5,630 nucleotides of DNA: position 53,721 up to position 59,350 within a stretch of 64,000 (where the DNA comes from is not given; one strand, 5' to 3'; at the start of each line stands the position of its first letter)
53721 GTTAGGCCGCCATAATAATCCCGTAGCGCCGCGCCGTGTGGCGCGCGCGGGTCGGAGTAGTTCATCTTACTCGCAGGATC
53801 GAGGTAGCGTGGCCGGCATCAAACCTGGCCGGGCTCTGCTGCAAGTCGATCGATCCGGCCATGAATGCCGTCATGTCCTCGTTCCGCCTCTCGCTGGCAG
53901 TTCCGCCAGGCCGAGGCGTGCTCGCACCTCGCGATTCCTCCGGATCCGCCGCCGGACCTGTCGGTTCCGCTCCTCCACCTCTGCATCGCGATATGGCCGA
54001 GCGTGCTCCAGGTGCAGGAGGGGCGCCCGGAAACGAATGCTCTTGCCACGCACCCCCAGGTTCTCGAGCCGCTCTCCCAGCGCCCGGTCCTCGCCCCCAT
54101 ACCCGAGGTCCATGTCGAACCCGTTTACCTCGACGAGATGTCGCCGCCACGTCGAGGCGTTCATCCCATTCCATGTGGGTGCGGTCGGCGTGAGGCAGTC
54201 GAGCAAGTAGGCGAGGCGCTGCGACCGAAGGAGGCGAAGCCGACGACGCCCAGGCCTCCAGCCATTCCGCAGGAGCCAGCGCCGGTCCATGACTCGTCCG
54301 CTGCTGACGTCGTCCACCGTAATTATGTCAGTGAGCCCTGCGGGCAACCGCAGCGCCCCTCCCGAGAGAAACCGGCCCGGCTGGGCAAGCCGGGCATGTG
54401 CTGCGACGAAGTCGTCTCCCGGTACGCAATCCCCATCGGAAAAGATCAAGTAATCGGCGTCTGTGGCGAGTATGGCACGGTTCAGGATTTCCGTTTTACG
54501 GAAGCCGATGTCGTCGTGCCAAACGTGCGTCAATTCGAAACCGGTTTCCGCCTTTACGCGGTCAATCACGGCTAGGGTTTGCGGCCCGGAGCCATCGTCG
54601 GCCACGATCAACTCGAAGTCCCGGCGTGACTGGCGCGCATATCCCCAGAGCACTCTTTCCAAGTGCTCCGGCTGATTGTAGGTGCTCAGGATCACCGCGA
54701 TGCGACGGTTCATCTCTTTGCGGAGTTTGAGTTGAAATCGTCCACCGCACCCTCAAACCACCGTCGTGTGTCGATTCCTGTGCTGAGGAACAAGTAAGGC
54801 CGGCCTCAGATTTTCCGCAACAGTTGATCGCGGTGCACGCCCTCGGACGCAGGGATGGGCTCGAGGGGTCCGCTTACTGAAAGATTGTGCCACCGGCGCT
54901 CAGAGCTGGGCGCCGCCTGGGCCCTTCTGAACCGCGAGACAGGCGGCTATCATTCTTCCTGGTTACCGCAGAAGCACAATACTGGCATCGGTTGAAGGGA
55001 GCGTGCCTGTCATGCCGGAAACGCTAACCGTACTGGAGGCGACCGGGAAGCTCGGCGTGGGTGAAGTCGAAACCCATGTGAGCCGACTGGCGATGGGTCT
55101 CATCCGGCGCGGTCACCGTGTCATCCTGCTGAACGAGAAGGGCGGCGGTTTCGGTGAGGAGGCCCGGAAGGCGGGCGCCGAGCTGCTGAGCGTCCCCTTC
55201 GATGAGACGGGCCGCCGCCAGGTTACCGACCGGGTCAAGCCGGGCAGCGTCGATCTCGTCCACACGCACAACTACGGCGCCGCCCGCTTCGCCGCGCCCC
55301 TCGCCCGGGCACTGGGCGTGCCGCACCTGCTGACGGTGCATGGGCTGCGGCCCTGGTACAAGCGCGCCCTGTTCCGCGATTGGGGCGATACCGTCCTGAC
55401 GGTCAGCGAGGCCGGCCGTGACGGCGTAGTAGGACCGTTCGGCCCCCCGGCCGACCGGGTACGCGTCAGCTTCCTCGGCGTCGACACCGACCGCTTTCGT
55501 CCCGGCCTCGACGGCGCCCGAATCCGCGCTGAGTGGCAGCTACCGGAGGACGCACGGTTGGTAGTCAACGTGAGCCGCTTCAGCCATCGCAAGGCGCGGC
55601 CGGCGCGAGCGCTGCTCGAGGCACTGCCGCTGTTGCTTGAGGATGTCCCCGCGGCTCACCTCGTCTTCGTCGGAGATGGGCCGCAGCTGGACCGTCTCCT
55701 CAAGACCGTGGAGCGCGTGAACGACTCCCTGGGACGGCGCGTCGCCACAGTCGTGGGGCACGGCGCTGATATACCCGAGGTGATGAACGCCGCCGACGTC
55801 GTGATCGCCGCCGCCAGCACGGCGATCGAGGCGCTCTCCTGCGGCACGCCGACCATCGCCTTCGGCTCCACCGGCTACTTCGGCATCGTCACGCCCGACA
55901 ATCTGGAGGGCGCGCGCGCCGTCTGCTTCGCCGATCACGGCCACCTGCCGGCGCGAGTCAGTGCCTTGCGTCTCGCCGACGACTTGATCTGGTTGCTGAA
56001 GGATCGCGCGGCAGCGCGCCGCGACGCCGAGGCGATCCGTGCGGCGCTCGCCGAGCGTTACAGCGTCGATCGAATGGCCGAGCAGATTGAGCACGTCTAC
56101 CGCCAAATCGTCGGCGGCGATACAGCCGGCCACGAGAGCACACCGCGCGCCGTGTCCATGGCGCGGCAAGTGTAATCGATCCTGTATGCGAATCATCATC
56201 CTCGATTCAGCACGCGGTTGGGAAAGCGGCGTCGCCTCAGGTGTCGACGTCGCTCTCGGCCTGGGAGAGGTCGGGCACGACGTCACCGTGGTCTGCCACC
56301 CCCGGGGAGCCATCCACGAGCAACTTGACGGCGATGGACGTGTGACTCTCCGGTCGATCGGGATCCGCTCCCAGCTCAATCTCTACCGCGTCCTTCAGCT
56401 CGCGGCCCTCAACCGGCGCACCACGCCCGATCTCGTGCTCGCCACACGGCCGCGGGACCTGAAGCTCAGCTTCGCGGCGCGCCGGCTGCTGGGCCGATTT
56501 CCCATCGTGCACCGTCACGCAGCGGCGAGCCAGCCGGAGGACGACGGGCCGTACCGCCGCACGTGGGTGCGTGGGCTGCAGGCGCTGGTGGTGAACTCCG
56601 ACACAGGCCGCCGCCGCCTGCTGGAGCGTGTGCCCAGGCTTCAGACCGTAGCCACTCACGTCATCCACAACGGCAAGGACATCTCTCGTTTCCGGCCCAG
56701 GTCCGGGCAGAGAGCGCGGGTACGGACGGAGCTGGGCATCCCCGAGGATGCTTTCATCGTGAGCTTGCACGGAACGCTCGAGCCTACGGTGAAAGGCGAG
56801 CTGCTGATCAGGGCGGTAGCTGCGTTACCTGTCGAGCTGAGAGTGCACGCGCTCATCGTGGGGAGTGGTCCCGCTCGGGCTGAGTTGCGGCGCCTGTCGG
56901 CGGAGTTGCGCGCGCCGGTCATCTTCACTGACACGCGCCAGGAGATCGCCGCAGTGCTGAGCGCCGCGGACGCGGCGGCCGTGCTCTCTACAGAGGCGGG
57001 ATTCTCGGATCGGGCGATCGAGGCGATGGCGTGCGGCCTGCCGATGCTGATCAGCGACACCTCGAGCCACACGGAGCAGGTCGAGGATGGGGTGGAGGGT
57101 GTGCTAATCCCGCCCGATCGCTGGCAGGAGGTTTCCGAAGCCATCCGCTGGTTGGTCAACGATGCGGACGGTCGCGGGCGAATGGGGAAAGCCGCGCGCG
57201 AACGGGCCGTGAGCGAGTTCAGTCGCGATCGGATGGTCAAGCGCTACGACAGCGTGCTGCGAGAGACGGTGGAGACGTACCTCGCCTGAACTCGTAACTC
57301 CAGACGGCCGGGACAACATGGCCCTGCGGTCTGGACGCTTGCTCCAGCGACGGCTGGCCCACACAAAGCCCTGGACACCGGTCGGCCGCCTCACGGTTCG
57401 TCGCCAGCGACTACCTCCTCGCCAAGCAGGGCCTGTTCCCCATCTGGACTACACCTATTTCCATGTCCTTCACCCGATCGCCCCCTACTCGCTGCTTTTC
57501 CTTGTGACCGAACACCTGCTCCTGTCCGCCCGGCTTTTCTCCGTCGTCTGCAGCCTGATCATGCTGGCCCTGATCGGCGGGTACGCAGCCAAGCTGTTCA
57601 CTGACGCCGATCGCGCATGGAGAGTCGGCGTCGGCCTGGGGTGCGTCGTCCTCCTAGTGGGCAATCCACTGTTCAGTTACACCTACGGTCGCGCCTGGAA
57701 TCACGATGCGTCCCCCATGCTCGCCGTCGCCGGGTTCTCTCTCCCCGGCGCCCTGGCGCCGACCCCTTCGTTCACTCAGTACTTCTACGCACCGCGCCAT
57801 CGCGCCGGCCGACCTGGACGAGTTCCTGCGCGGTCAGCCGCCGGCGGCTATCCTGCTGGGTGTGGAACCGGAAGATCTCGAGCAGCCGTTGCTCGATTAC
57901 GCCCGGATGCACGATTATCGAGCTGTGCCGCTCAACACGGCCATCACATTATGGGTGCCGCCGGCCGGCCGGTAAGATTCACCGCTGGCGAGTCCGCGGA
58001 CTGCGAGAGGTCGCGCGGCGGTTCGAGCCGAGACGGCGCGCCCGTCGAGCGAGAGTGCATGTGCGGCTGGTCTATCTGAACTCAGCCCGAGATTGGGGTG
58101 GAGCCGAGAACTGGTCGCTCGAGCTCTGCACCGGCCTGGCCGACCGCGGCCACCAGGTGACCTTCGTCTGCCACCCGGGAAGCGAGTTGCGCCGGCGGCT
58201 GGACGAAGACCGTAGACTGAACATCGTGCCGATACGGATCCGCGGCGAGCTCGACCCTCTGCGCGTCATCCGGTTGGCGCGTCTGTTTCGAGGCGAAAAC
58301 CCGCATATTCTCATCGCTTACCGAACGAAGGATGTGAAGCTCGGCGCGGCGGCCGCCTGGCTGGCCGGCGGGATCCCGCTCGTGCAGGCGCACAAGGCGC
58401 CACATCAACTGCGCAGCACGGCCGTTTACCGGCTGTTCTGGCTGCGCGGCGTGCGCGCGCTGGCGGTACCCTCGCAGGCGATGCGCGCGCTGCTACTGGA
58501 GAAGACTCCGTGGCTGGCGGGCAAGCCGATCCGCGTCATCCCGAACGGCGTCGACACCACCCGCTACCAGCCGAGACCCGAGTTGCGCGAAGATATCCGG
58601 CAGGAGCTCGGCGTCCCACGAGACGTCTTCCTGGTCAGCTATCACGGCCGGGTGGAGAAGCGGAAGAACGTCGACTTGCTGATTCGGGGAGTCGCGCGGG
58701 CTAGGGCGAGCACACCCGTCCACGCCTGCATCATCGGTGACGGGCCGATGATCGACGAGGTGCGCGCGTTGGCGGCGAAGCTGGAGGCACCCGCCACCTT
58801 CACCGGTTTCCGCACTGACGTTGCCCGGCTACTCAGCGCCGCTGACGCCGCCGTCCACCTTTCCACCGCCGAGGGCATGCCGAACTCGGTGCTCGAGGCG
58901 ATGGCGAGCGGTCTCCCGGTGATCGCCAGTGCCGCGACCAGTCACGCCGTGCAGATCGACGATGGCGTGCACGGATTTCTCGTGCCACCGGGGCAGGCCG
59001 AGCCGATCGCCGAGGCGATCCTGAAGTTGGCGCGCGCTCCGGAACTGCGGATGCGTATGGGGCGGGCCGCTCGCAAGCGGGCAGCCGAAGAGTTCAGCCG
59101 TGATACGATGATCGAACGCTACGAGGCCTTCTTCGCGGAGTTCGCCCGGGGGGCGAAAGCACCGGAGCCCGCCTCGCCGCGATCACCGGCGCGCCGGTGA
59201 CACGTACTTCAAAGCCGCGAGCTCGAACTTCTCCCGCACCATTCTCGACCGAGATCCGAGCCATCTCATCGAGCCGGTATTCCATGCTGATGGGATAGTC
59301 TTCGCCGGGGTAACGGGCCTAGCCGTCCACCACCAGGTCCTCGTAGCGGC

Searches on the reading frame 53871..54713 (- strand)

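Call 50: search_protein_families(library=pfam, proteins=[window:53871-54713:-], max_evalue=0.0001)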
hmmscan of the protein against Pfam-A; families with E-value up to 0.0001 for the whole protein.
window:53871-54713:- (280 aa): 4 families
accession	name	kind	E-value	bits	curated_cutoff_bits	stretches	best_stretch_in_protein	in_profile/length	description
PF00535.33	Glycos_transf_2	-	2.1e-14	54.2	23.3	1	7-111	2-104/168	Glycosyl transferase family 2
PF10111.15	Glyco_tranf_2_2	-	1e-07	32.2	27.3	1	19-111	17-107/276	Glycosyltransferase like family 2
PF13641.12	Glyco_tranf_2_3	-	2.6e-07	31.3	27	1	4-222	2-200/230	Glycosyltransferase like family 2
PF02709.20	Glyco_transf_7C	-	6.6e-05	22.9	23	0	183-237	21-77/78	N-terminal domain of galactosyltransferase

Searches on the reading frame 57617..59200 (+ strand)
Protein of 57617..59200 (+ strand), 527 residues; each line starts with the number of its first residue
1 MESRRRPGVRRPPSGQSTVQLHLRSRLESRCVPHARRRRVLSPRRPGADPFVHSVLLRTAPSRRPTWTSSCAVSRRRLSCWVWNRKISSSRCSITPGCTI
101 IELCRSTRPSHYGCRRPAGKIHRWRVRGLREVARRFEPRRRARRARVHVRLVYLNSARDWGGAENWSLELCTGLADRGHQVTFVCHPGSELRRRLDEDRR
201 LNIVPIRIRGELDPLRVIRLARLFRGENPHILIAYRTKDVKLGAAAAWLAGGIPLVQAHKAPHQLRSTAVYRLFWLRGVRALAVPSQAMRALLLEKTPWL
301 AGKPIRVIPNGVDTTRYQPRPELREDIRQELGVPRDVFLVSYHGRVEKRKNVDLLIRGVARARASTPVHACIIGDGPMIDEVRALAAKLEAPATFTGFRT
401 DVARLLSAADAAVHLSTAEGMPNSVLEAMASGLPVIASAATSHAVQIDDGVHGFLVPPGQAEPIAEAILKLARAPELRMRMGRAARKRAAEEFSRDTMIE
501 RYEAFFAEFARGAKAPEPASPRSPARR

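Call 51: search_protein_families(library=pfam, proteins=[window:57617-59200:+], max_evalue=0.0001)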
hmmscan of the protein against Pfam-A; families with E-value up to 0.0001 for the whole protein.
window:57617-59200:+ (527 aa): 7 families
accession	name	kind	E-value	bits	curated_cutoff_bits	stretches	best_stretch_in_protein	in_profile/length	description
PF00534.26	Glycos_transf_1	-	2.8e-35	121.8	26.4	1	324-488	2-172/172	Glycosyl transferases group 1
PF13692.12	Glyco_trans_1_4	-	3e-32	112.3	27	1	340-472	4-140/142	Glycosyl transferases group 1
PF13439.12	Glyco_transf_4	-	3e-20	73.4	28.5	1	160-316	1-170/170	Glycosyltransferase Family 4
PF13579.12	Glyco_trans_4_4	-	5.7e-13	49.9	29.7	1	161-311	1-158/158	Glycosyl transferase 4-like domain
PF20706.3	GT4-conflict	-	5.7e-09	35.9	26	1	315-449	175-322/385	Family 4 Glycosyltransferase in conflict systems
PF13477.12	Glyco_trans_4_2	-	4.7e-07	30.5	23.4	1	167-258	13-105/139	Glycosyl transferase 4-like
PF13524.12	Glyco_trans_1_2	-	2.5e-06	27.9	25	1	400-501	38-141/144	Glycosyl transferase-like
